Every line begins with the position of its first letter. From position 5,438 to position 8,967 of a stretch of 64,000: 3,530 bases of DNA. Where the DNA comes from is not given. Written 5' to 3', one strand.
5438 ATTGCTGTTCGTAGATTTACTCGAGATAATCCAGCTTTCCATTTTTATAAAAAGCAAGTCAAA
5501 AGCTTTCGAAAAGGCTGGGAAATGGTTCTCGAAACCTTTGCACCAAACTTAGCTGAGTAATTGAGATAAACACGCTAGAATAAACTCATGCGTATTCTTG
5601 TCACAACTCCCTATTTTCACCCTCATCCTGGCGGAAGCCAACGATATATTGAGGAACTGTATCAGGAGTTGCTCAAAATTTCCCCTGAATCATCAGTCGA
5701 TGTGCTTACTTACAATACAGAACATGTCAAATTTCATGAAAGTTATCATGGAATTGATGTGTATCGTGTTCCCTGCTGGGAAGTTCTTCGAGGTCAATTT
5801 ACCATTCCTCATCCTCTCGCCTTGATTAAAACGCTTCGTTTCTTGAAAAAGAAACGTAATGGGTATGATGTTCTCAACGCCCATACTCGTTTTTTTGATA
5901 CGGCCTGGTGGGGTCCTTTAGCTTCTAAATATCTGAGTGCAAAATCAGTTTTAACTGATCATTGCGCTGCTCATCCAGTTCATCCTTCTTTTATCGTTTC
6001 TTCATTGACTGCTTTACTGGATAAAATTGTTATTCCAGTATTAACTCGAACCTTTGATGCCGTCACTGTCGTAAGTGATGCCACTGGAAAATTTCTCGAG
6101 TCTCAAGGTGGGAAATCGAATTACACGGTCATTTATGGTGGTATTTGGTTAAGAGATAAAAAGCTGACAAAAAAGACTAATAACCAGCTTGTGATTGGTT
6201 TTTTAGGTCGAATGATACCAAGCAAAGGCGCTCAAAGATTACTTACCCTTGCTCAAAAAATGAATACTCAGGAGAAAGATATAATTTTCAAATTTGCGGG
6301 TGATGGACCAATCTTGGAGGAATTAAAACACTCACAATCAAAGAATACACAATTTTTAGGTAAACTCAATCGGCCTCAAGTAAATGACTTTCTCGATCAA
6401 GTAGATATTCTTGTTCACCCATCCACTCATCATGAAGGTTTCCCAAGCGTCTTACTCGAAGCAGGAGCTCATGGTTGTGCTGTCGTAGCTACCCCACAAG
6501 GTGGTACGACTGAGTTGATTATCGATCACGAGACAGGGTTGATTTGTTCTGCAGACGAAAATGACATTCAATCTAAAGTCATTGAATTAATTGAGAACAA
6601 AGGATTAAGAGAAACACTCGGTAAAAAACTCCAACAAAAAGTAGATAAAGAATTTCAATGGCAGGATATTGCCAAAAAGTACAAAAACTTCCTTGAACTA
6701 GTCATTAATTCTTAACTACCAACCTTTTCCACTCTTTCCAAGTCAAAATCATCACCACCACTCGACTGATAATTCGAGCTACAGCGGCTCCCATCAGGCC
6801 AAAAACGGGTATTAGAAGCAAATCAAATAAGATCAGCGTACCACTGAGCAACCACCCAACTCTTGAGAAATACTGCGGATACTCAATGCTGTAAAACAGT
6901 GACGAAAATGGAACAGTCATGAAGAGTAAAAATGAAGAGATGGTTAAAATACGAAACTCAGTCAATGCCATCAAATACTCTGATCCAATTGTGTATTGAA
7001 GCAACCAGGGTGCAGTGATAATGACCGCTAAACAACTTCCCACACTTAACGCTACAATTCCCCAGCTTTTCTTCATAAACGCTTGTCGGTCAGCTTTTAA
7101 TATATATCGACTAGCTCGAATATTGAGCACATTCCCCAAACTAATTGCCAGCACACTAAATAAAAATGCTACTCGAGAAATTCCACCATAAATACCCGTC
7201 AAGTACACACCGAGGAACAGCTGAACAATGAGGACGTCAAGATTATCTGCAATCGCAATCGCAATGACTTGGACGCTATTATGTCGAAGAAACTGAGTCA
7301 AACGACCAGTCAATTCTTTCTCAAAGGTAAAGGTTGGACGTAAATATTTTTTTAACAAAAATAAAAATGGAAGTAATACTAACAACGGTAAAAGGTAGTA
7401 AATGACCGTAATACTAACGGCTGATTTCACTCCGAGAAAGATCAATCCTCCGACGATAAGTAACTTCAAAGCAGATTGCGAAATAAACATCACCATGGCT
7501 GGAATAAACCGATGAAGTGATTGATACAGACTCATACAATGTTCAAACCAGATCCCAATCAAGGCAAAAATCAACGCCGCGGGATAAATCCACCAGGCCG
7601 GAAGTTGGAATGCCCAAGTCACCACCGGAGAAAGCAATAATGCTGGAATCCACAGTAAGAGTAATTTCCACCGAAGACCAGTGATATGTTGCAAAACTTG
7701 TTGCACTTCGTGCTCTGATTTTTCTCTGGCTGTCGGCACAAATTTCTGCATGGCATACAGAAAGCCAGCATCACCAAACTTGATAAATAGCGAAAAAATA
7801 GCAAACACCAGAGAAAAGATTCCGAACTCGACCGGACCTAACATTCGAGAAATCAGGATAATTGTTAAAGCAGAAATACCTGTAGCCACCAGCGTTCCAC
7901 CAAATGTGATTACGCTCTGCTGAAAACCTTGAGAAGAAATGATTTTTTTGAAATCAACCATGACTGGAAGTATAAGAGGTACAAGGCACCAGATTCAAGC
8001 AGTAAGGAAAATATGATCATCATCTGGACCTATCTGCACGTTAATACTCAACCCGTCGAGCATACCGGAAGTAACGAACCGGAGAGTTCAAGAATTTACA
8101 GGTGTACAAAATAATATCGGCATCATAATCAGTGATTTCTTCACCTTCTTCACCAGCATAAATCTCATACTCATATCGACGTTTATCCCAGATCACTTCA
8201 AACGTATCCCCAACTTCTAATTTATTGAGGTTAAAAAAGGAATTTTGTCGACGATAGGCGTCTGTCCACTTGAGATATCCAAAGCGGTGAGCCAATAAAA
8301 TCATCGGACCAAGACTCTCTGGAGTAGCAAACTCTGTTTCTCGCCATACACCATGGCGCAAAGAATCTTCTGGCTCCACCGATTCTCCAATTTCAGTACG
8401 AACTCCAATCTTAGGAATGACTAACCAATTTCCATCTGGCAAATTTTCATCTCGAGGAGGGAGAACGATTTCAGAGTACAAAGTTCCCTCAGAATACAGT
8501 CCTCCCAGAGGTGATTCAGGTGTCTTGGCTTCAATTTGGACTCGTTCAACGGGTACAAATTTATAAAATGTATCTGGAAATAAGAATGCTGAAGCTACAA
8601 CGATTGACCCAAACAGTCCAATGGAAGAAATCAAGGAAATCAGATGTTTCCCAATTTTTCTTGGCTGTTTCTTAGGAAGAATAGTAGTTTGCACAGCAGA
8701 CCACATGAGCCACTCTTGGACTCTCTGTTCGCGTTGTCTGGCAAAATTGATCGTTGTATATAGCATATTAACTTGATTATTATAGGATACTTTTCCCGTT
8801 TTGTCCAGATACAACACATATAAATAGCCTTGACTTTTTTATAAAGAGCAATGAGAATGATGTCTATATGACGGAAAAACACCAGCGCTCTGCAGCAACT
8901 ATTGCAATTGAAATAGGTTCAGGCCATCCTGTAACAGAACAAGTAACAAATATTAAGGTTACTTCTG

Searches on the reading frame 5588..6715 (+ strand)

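Call 10: search_protein_families(library=pfam, proteins=[window:5588-6715:+], max_evalue=0.001)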
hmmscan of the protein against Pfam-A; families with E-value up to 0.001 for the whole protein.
window:5588-6715:+ (375 aa): 5 families
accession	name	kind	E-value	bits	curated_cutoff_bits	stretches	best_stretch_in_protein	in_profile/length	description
PF00534.26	Glycos_transf_1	-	4.5e-29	101.6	26.4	1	194-348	9-169/172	Glycosyl transferases group 1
PF13692.12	Glyco_trans_1_4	-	4e-26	92.4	27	1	202-337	3-142/142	Glycosyl transferases group 1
PF13439.12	Glyco_transf_4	-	2.4e-15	57.4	28.5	1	14-186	1-166/170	Glycosyltransferase Family 4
PF13579.12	Glyco_trans_4_4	-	4.2e-09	37.4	29.7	1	15-183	1-156/158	Glycosyl transferase 4-like domain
PF13524.12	Glyco_trans_1_2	-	1.8e-08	34.9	25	1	230-365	13-142/144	Glycosyl transferase-like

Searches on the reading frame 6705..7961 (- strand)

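Call 10: search_protein_families(library=pfam, proteins=[window:6705-7961:-], max_evalue=0.001)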
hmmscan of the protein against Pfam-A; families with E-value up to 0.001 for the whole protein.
window:6705-7961:- (418 aa): 1 family
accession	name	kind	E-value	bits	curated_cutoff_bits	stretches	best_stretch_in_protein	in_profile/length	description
PF01943.22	Polysacc_synt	-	4.5e-14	53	28.2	1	17-276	6-262/274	Polysaccharide biosynthesis protein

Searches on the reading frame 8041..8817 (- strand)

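Call 10: search_protein_families(library=pfam, proteins=[window:8041-8817:-], max_evalue=0.001)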
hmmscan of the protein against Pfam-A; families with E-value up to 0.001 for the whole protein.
window:8041-8817:- (258 aa): 1 family
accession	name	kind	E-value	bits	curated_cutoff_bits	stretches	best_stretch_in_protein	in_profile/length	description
PF04203.18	Sortase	-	8.6e-09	35.6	26.6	1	132-255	1-124/125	Sortase domain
